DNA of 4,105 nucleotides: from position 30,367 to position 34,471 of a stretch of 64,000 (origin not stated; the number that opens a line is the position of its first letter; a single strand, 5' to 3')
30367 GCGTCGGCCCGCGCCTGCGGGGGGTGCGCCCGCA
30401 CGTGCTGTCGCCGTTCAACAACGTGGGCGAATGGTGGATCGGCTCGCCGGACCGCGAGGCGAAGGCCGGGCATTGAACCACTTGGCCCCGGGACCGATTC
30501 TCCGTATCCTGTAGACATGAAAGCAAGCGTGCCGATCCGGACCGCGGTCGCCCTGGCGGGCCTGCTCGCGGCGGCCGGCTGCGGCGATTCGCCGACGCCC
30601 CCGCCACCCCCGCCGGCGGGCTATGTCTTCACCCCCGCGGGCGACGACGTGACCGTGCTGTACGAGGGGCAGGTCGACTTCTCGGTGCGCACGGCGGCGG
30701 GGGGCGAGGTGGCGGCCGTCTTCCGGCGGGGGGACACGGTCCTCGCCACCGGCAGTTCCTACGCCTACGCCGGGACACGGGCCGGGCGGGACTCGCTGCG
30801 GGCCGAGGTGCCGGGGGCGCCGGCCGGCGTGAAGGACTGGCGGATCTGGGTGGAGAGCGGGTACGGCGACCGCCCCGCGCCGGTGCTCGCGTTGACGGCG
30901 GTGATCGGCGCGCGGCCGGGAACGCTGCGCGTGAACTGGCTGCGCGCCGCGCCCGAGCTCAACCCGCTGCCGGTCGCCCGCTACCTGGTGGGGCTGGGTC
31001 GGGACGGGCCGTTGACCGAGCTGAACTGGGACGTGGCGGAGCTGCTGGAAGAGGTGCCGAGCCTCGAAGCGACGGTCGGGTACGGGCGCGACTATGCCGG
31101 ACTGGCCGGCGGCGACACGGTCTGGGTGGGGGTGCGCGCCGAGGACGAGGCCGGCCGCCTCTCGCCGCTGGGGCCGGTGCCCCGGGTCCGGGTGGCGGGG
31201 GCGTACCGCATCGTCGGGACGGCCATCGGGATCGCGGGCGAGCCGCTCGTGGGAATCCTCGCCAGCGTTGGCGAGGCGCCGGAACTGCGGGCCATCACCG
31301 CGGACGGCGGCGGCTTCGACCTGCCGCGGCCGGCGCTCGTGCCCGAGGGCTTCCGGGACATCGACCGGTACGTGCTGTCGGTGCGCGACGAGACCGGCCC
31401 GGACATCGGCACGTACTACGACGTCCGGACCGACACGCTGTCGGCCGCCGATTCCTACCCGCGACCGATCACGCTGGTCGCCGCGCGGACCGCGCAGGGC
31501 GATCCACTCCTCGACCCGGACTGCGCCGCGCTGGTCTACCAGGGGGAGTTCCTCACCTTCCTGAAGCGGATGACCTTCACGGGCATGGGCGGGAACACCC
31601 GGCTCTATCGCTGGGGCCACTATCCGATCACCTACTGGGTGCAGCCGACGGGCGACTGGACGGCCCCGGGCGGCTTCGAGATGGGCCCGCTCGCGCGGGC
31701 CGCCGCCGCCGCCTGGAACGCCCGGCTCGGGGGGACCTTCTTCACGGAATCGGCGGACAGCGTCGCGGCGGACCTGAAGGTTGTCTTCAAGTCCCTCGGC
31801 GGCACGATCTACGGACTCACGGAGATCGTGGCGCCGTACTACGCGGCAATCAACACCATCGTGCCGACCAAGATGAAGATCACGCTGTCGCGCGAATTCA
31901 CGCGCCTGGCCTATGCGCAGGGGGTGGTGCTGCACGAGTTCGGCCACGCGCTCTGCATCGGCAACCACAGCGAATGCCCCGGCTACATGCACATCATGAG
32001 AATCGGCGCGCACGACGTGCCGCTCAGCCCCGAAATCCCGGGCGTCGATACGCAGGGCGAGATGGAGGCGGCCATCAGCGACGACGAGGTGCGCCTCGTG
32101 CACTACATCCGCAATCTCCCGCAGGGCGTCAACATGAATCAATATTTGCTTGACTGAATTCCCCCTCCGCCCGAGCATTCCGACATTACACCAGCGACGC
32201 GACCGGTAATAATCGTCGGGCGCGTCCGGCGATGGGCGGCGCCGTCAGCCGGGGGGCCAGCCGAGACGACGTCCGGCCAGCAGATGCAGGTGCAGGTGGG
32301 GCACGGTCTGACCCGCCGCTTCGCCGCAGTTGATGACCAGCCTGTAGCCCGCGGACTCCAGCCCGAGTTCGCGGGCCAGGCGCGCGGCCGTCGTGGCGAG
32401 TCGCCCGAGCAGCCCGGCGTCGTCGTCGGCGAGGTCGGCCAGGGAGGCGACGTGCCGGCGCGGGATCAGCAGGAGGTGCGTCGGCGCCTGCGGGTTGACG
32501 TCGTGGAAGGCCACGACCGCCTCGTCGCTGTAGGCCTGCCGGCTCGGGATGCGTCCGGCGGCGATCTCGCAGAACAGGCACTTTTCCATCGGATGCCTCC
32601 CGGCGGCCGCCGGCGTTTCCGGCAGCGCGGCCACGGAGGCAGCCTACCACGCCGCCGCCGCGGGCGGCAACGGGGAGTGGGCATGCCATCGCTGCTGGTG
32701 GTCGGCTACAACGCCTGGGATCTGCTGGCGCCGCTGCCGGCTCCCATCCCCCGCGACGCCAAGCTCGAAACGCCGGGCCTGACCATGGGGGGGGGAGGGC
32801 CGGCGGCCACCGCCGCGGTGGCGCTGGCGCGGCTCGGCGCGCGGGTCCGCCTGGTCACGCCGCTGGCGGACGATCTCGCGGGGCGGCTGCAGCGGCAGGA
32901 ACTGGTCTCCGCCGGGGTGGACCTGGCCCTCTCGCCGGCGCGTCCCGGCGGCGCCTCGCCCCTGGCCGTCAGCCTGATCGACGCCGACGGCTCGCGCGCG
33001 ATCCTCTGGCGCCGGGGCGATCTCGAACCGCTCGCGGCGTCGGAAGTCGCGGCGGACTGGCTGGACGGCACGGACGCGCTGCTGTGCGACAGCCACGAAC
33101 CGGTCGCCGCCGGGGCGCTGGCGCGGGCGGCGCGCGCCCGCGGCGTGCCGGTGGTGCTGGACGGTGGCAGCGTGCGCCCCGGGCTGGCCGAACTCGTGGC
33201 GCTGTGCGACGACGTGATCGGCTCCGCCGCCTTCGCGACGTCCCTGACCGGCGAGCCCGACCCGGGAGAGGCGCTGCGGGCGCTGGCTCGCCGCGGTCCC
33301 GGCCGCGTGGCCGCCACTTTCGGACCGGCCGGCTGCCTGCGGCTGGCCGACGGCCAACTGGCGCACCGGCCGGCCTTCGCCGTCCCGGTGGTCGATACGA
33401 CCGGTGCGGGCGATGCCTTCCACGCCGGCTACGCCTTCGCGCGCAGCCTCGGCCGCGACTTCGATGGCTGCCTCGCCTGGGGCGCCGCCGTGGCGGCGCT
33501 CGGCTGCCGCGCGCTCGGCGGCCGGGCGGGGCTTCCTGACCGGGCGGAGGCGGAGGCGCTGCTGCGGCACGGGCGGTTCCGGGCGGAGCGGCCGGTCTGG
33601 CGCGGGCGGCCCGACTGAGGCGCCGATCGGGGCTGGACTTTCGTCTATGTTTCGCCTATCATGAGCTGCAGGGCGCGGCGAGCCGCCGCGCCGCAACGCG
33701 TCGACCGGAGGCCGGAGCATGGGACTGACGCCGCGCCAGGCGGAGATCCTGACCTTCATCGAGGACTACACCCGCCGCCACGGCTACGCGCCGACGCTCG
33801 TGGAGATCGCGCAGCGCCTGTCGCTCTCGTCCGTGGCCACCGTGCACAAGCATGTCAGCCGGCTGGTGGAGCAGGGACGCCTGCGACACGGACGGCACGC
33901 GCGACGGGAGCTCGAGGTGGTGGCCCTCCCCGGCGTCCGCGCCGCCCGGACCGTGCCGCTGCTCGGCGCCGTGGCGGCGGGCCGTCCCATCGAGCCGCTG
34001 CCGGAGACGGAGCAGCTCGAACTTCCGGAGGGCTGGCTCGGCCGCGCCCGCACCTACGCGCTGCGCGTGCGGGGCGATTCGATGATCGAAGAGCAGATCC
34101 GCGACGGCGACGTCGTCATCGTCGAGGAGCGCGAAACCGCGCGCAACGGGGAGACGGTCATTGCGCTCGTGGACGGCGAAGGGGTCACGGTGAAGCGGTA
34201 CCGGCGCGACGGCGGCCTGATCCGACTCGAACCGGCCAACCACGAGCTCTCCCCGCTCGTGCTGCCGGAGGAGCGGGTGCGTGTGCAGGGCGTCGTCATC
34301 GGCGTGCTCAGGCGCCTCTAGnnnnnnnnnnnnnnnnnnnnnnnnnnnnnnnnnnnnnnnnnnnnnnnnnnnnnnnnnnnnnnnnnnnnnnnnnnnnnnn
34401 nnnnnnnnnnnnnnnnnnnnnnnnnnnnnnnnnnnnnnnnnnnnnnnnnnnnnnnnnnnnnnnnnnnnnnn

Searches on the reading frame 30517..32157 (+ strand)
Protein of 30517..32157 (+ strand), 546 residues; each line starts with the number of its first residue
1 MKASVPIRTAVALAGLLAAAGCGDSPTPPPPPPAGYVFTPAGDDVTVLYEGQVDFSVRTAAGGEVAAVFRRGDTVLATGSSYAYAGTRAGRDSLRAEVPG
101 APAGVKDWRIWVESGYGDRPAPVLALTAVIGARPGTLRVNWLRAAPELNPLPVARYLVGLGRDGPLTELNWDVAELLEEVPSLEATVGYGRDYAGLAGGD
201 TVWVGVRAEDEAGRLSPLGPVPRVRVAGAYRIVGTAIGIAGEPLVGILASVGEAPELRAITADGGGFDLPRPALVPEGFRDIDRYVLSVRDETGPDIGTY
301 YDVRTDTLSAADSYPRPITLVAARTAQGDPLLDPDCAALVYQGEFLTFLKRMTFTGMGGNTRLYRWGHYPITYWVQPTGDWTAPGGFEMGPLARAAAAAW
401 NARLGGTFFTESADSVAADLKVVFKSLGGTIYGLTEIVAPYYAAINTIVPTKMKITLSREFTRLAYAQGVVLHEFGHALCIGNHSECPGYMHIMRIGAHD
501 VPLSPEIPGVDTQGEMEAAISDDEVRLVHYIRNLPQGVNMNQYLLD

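Call 12: search_protein_families(library=pfam, proteins=[window:30517-32157:+], max_evalue=0.001)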
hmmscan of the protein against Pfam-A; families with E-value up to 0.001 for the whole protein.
window:30517-32157:+ (546 aa): 0 families

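Call 64: search_protein_families(library=pfam, proteins=[window:30517-32157:+], max_evalue=0.01)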
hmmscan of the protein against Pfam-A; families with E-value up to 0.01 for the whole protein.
window:30517-32157:+ (546 aa): 0 families

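Call 80: search_protein_families(library=ncbifam, proteins=[window:30517-32157:+], max_evalue=0.001)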
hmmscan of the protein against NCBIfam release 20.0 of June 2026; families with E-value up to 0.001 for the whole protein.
window:30517-32157:+ (546 aa): 0 families

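Call 91: search_solved_structures(query=window:30517-32157:+, max_evalue=1)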
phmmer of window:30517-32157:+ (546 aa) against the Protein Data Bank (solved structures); distinct sequences matched with E-value up to 1: 5.
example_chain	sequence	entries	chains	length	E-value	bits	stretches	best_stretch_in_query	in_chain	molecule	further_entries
8g04_B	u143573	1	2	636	0.32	13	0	119-165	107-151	Thrombopoietin receptor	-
4h2e_A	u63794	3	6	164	0.4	12.7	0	365-409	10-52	Matrix metalloproteinase-9 | Matrix metalloproteinase-9,Matrix metalloproteinase-9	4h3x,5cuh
4wzv_A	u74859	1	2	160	0.46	12.5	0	365-409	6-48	Matrix metalloproteinase-9,Matrix metalloproteinase-9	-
4xct_A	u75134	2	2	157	0.48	12.4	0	365-409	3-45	Matrix metalloproteinase-9,Matrix metalloproteinase-9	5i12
1gkc_A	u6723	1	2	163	0.69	11.9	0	365-488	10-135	92 KDA TYPE IV COLLAGENASE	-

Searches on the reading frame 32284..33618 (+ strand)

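Call 12: search_protein_families(library=pfam, proteins=[window:32284-33618:+], max_evalue=0.001)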
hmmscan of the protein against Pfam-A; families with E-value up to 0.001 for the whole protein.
window:32284-33618:+ (444 aa): 1 family
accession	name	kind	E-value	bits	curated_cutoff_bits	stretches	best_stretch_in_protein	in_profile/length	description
PF00294.29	PfkB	-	8.3e-35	121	25.8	1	136-419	3-301/302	pfkB family carbohydrate kinase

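Call 80: search_protein_families(library=ncbifam, proteins=[window:32284-33618:+], max_evalue=0.001)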
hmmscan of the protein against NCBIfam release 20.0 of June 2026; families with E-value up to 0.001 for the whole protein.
window:32284-33618:+ (444 aa): 18 families
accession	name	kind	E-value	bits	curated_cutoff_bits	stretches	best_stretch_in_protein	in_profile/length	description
TIGR02152.1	D_ribokin_bact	equivalog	4.7e-28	98.4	299.65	1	138-424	2-297/298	ribokinase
NF053626.1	RibKinHalex1628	equivalog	1.3e-26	93.8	330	1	136-427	3-291/293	ATP-dependent ribose-1-phosphate kinase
TIGR04382.1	myo_inos_iolC_N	equivalog_domain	2.3e-21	76.4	300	1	171-426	34-308/309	5-dehydro-2-deoxygluconokinase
NF008353.0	PRK11142.1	equivalog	4.7e-18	65.7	341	1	169-428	37-304/307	ribokinase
NF007321.0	PRK09813.1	equivalog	1.5e-16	60.7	247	1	171-405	24-252/261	fructoselysine 6-kinase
NF049991.1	TagKinase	equivalog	2.7e-13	49.4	420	1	296-427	183-315/321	tagatose kinase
NF041332.1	KDG_KDGal_kin_Halo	equivalog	3.8e-12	46.3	440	1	341-428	225-311/320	bifunctional 2-dehydro-3-deoxygluconokinase/2-dehydro-3-deoxygalactonokinase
NF006957.1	PRK09434.1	equivalog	4.8e-12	46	450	1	298-419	170-298/302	fructokinase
NF040938.1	KDG_KDGal_kin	equivalog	1.1e-10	41.1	400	1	319-428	195-304/305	bifunctional 2-dehydro-3-deoxygluconokinase/2-dehydro-3-deoxygalactonokinase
TIGR03168.1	1-PFK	subfamily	3.9e-10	39.1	216.4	1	315-426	189-298/305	hexose kinase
NF041320.1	pfkB_Halo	equivalog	9.6e-10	38.3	400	1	316-406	185-275/302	1-phosphofructokinase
TIGR03828.1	pfkB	equivalog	5.7e-09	35.4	292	1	316-412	190-286/305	1-phosphofructokinase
NF041134.1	R1P_kin_Thcocales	equivalog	4.8e-08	32.8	500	0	349-416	204-271/291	ADP-dependent ribose-1-phosphate kinase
TIGR02198.1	rfaE_dom_I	equivalog_domain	3.7e-07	29.6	345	1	355-413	244-302/315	D-glycero-beta-D-manno-heptose-7-phosphate kinase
NF041633.1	trifunc_aldol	exception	3.9e-07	28.9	700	0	356-406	500-550/580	KHG/KDPG aldolase/sugar kinase fusion protein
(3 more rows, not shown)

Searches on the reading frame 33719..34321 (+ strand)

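Call 12: search_protein_families(library=pfam, proteins=[window:33719-34321:+], max_evalue=0.001)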
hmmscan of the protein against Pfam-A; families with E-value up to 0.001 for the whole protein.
window:33719-34321:+ (200 aa): 3 families
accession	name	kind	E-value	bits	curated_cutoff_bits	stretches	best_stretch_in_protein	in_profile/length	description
PF00717.28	Peptidase_S24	-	9.5e-29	99.9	23.3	1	80-194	1-116/116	Peptidase S24-like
PF01726.22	LexA_DNA_bind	-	1.3e-15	57.3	23.7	1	2-62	3-63/65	LexA DNA binding domain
PF12802.13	MarR_2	-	4.2e-05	24.1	27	1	2-61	2-59/61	MarR family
